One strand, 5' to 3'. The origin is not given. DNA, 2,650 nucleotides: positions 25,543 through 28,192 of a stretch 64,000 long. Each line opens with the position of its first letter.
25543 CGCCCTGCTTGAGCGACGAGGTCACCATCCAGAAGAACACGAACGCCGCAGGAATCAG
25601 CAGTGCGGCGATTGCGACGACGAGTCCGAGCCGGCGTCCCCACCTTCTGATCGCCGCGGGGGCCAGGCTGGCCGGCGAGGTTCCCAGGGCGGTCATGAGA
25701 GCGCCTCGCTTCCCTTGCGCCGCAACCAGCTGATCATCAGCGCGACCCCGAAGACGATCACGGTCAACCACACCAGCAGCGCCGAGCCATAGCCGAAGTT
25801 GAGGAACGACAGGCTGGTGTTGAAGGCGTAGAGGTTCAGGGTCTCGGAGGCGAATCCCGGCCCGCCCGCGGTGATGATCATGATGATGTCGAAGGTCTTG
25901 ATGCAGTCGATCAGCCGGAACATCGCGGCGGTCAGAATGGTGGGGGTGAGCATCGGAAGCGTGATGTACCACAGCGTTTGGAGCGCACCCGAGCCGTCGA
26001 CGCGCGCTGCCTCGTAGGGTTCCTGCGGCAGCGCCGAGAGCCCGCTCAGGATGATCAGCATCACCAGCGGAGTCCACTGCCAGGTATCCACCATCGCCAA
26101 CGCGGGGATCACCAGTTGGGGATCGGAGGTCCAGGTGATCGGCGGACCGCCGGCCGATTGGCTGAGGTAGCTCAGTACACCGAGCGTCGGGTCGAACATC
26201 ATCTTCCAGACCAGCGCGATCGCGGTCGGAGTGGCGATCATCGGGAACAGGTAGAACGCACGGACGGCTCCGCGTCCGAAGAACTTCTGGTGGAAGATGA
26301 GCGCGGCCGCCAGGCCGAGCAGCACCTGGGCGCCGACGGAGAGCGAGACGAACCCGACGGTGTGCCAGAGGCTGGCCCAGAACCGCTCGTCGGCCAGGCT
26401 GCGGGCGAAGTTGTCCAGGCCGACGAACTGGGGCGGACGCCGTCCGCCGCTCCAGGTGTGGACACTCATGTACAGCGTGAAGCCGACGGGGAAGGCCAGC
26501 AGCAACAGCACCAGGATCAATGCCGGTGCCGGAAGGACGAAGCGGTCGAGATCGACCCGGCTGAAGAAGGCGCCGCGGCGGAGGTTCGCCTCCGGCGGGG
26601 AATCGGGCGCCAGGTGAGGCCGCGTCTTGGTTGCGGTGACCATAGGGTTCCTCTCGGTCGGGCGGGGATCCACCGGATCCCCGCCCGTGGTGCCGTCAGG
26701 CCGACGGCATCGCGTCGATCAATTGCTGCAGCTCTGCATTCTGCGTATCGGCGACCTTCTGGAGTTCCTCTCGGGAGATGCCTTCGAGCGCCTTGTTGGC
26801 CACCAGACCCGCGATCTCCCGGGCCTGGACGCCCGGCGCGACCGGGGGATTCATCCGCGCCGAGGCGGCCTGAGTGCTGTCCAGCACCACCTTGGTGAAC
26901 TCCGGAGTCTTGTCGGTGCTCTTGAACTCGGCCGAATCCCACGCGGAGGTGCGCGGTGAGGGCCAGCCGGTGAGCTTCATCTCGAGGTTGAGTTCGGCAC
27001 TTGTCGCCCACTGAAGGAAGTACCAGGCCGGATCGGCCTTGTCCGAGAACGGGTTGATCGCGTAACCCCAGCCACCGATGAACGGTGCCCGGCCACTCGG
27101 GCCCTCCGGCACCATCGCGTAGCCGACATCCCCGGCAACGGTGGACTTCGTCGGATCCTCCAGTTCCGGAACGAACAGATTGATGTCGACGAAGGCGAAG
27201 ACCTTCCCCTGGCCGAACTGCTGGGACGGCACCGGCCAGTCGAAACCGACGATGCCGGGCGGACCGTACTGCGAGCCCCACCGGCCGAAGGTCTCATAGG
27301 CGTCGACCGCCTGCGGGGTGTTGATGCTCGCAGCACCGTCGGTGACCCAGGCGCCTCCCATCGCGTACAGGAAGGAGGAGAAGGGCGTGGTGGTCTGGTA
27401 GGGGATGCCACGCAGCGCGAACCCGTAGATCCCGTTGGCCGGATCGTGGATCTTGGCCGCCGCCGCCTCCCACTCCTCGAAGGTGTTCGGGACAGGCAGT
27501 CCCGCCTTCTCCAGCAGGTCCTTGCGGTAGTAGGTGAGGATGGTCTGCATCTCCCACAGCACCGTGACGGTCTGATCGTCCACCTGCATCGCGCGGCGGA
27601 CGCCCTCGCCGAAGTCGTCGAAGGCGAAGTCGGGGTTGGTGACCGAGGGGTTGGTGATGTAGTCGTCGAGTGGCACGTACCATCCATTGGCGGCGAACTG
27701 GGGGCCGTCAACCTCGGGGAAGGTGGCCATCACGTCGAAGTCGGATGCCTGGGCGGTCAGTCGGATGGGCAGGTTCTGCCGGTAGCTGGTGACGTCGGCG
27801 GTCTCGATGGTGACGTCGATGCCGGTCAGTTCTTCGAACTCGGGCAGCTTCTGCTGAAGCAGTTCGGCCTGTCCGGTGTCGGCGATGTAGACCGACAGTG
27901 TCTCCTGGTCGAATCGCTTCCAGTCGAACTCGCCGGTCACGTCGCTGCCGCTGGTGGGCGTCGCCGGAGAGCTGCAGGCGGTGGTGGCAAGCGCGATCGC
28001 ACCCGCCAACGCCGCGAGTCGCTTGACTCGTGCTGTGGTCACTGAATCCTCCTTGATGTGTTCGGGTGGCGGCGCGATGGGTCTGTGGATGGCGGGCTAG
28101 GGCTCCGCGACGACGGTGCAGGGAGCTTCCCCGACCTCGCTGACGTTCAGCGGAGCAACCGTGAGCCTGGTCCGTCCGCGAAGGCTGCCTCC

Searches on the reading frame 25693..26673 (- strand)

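Call 52: search_protein_families(library=pfam, proteins=[window:25693-26673:-], max_evalue=0.0001)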
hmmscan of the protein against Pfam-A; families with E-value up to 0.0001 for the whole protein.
window:25693-26673:- (326 aa): 1 family
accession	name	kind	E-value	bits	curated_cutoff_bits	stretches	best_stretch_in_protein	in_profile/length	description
PF00528.27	BPD_transp_1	-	3.4e-18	66.5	26.4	1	117-314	2-173/184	Binding-protein-dependent transport system inner membrane component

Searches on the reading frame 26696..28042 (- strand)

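Call 52: search_protein_families(library=pfam, proteins=[window:26696-28042:-], max_evalue=0.0001)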
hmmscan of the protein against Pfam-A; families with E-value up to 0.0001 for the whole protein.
window:26696-28042:- (448 aa): 2 families
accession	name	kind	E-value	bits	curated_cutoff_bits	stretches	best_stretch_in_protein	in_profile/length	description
PF01547.30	SBP_bac_1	-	2.6e-32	113.5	26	1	60-350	6-304/307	Bacterial extracellular solute-binding protein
PF13416.11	SBP_bac_8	-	1.8e-22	80.9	27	1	68-376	5-274/279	Bacterial extracellular solute-binding protein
